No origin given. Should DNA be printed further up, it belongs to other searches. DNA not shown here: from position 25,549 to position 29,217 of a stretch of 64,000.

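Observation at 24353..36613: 12.3-kb defence block bracketed by an IS3 left end and a solo IS3 right end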

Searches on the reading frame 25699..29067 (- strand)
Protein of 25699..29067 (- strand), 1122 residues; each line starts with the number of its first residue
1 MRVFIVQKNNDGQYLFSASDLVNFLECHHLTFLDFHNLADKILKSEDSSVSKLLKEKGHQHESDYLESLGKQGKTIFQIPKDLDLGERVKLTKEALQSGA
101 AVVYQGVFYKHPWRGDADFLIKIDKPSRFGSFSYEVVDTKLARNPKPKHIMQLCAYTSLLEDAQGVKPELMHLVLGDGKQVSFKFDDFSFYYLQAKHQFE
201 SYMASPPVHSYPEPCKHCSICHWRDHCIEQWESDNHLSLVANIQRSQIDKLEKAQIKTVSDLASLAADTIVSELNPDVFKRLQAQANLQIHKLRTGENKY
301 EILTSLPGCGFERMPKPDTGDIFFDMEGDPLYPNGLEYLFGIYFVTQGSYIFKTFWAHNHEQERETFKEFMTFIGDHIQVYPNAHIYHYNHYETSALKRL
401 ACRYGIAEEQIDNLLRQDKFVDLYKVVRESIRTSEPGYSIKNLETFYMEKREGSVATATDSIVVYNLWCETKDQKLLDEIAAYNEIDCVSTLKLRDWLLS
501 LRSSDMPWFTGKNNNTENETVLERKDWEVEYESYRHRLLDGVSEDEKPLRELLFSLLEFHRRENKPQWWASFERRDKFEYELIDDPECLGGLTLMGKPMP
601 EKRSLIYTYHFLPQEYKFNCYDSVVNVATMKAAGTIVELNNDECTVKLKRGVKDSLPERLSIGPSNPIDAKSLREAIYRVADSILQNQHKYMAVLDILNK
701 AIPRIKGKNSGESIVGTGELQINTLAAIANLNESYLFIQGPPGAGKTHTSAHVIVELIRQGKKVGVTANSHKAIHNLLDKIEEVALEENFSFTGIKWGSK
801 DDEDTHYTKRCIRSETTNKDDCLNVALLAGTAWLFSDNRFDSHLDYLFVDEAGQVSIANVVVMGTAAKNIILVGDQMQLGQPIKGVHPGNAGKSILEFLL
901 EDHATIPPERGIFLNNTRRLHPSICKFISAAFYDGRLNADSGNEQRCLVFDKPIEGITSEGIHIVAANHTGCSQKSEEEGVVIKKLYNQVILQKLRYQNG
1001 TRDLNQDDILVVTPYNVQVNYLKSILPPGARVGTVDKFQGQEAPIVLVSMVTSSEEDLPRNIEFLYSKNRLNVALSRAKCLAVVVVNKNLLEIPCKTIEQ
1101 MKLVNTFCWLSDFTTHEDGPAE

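Call 8: search_protein_families(library=pfam, proteins=[window:25699-29067:-], max_evalue=0.01)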
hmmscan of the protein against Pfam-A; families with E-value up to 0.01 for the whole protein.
window:25699-29067:- (1122 aa): 17 families
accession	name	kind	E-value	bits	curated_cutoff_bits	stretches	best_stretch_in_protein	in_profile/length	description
PF13482.12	RNase_H_2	-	1e-33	117.1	22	1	322-498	1-164/165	RNase_H superfamily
PF13087.12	AAA_12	-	1.6e-28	100.1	27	1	893-1088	3-194/195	AAA domain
PF13086.12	AAA_11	-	2.8e-13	50.7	27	2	733-783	17-74/257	AAA domain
PF13604.12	AAA_30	-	3.5e-11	43.6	27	1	721-881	6-130/191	AAA domain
PF13245.12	AAA_19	-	1.3e-09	38.8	25.1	1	727-879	4-129/134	AAA domain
PF04851.21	ResIII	-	7.4e-06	26.4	22.5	1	724-852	15-134/164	Type III restriction enzyme, res subunit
PF20720.3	nSTAND3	-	1.2e-05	25.5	27.2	1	733-786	17-70/155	Novel STAND NTPase 3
PF01443.25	Viral_helicase1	-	1.9e-05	25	21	0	840-881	55-99/228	Viral superfamily 1 RNA helicase core domain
PF13538.12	UvrD_C_2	-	4e-05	23.8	27.4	1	1030-1085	2-52/52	UvrD-like helicase C-terminal domain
PF01930.23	Cas_Cas4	-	0.00016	22.3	22.7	1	133-227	65-158/160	Domain of unknown function DUF83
PF05127.21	NAT10_TcmA_helicase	-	0.00022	21.6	22.7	1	738-872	2-118/176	RNA cytidine acetyltransferase NAT10/TcmA, helicase domain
PF24883.2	NPHP3_N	-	0.00078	20.1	24.8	1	732-765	21-54/164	Nephrocystin 3, N-terminal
PF09848.15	SLFN-g3_helicase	-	0.0021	17.9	24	0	735-852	3-88/354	Schlafen group 3, DNA/RNA helicase domain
PF01695.23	IstB_IS21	-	0.0023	17.9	24.1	1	721-767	79-126/238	IstB-like ATP binding protein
PF11074.14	DUF2779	-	0.0045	17.7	23.3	0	357-447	46-117/126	Domain of unknown function(DUF2779)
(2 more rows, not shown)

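Call 24: search_protein_families(library=padloc, proteins=[window:25699-29067:-], max_evalue=0.001)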
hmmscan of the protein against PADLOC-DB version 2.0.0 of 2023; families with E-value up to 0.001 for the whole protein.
window:25699-29067:- (1122 aa): 12 families
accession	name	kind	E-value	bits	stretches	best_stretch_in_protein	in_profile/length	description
PDLC03920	MkoA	-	3.9e-49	165.8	2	832-1100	777-1089/1112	-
PDLC03921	MkoA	-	4.2e-32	108.9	2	842-1091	1295-1570/1607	-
PDLC03924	MkoC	-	2.9e-28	96.5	1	842-1093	669-949/1136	-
PDLC02895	DpdJ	-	6.1e-10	34.6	1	1010-1103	372-469/2112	DpdJ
PDLC05009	PDC-S37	-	2.7e-09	33.4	1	734-788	309-363/1550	-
PDLC00943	Cas4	-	1.8e-07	29.3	1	103-219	55-173/180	CRISPR-associated protein Cas4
PDLC01250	Cas4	-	4.6e-06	25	1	134-227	76-167/168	"CAS-I,CAS-II,CAS-III,CAS-IV,CAS-V,CAS-VI; acquisition_associated"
PDLC01611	Cas4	-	1.1e-05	23.7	1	122-227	54-156/158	"CAS-I,CAS-II,CAS-III,CAS-IV,CAS-V,CAS-VI; acquisition_associated"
PDLC01447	Cas4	-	6.2e-05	21.5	1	15-227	4-157/161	"CAS-I,CAS-II,CAS-III,CAS-IV,CAS-V,CAS-VI; acquisition_associated"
PDLC05064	PDC-S68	-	0.00043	16.1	1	733-880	700-822/1273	-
PDLC00059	DruK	-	0.00049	17.4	1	143-294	153-301/326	PD-(D/E)XK nuclease superfamily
PDLC01758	Cas3b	-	0.00076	16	0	729-763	290-324/797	-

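Call 25: search_protein_families(library=ncbifam, proteins=[window:25699-29067:-], max_evalue=0.001)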
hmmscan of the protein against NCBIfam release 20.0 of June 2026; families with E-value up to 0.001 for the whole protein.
window:25699-29067:- (1122 aa): 6 families
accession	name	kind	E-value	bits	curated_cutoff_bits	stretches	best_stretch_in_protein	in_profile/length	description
TIGR03491.1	TIGR03491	subfamily_domain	5.4e-93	312.5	97.45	1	17-498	2-462/462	TM0106 family RecB-like putative nuclease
TIGR00376.1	TIGR00376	hypoth_equivalog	8.7e-43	146.7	348.9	2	841-1092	362-615/639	IGHMBP2 family helicase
NF040671.1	PLuB_AAA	exception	2.4e-22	78.2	999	1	736-1092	834-1236/1256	PLuB system helicase-like protein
TIGR00372.1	cas4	equivalog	6.9e-07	29.3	65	1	103-219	55-173/180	CRISPR-associated protein Cas4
TIGR01448.2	helicase_RecD2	equivalog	1.7e-06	26.5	500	0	1034-1099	644-701/713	SF1B family DNA helicase RecD2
TIGR01447.1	recD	equivalog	3.6e-05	22.5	310.15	1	712-899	142-317/597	exodeoxyribonuclease V subunit alpha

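Call 73: list_cluster_members(proteins=[P0001, window:25699-29067:-, window:34276-35871:-])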
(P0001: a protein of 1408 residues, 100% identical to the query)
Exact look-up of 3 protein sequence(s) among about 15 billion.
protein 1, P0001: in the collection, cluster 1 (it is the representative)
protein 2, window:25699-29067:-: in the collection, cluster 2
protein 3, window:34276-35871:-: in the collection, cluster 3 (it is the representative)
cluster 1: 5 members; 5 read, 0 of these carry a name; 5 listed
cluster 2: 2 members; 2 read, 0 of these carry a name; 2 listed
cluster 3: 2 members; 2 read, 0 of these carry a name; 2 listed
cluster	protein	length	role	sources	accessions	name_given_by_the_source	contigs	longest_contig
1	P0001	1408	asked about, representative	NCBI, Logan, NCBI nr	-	-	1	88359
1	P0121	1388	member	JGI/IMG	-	-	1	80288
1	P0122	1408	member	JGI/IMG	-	-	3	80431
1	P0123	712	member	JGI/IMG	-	-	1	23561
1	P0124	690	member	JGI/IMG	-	-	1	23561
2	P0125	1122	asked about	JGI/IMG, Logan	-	-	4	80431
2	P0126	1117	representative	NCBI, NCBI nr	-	-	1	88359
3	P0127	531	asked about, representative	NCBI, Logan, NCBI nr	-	-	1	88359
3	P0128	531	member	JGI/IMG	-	-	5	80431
